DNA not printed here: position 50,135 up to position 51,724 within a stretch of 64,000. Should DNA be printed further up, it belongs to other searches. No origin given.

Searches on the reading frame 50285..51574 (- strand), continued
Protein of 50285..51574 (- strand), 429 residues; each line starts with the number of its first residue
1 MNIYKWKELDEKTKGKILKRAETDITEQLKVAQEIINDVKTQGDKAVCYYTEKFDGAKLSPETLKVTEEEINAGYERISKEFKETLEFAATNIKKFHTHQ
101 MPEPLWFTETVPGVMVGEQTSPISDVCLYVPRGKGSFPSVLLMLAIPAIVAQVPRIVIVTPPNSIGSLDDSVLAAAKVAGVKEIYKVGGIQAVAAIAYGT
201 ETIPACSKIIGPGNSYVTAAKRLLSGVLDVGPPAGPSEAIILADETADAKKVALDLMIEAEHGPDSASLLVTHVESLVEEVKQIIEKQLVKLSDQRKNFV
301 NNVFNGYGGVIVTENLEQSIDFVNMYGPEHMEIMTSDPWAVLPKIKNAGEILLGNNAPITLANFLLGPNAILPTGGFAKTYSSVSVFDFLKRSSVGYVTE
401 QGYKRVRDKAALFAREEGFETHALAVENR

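Call 46: find_encoding_contigs(protein=P0014, flank=10000, max_places=1)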
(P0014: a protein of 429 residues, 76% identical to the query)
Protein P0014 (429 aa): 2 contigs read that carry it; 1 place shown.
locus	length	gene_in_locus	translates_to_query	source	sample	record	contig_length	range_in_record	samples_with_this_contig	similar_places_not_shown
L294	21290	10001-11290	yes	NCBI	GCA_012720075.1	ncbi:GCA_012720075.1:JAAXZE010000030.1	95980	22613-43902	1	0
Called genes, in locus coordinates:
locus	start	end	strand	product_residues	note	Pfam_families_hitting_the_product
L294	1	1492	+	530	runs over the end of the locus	PF00370:FGGY_N, PF02782:FGGY_C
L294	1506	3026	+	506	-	PF01266:DAO, PF01494:FAD_binding_3 (faint), PF04324:Fer2_BFD (weak)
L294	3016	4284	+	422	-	PF00890:FAD_binding_2, PF01266:DAO (weak), PF07992:Pyr_redox_2 (faint), PF12831:FAD_oxidored (weak)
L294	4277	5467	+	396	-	PF13183:Fer4_8, PF13534:Fer4_17 (weak), PF02754:CCG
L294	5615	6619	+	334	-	PF13393:tRNA-synt_His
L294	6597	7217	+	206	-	PF01634:HisG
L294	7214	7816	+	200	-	PF00117:GATase, PF07685:GATase_3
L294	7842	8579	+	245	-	PF00977:His_biosynth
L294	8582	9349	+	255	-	PF00977:His_biosynth, PF03060:NMO (faint), PF01180:DHO_dh (faint), PF01207:Dus (faint), PF02581:TMP-TENI (faint)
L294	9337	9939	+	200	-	PF01502:PRA-CH, PF01503:PRA-PH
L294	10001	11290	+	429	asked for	PF00815:Histidinol_dh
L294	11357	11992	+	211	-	PF00475:IGPD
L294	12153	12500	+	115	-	PF19762:DUF6249 (faint)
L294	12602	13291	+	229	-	PF01471:PG_binding_1, PF07486:Hydrolase_2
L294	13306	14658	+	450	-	PF20769:YPEB_N, PF14620:YPEB_PepSY1-2, PF16244:DUF4901 (weak)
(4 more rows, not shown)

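Call 62: find_encoding_contigs(protein=P0002, flank=10000, max_places=2)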
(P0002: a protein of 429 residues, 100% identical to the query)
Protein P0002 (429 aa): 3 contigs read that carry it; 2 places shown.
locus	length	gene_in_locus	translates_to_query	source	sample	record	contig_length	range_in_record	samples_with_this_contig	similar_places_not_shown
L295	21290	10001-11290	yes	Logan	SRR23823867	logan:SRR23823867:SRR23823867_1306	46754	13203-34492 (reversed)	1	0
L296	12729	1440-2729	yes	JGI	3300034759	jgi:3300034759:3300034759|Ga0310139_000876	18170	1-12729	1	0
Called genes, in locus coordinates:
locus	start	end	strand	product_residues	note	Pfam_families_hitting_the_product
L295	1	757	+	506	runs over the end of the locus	PF01266:DAO, PF01494:FAD_binding_3 (faint), PF04324:Fer2_BFD (faint)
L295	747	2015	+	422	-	PF00890:FAD_binding_2, PF01134:GIDA (weak), PF01266:DAO (weak), PF07992:Pyr_redox_2 (faint), PF12831:FAD_oxidored (weak)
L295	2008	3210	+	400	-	PF13183:Fer4_8, PF13237:Fer4_10 (faint), PF13534:Fer4_17 (weak), PF02754:CCG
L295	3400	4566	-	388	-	PF00155:Aminotran_1_2, PF00266:Aminotran_5 (faint), PF01041:DegT_DnrJ_EryC1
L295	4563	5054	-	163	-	PF13404:HTH_AsnC-type (faint), PF13412:HTH_24, PF01037:AsnC_trans_reg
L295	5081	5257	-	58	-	-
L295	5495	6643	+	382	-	PF13393:tRNA-synt_His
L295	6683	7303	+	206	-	PF01634:HisG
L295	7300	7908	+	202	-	PF00117:GATase, PF07685:GATase_3 (weak), PF01174:SNO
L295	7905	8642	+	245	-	PF00977:His_biosynth, PF01207:Dus (faint), PF01884:PcrB (faint), PF01180:DHO_dh (faint)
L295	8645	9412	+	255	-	PF00977:His_biosynth, PF01207:Dus (faint), PF02581:TMP-TENI (faint), PF03060:NMO (faint)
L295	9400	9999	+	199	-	PF01502:PRA-CH, PF01503:PRA-PH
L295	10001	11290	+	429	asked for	PF00815:Histidinol_dh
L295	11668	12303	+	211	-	PF00475:IGPD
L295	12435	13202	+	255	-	PF01127:Sdh_cyt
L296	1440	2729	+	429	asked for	PF00815:Histidinol_dh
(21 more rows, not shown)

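Call 69: search_protein_families(library=pfam, proteins=[window:50285-51574:-], max_evalue=0.00001)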
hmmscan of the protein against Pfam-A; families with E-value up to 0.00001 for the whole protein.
window:50285-51574:- (429 aa): 1 family
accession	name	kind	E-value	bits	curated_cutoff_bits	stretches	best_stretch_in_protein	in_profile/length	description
PF00815.25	Histidinol_dh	-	1.5e-149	499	27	1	19-429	2-410/411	Histidinol dehydrogenase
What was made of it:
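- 50285..51574 (-): hisD (histidinol dehydrogenase), the upstream cistron. Pfam PF00815, 1.5e-149 (call 69).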
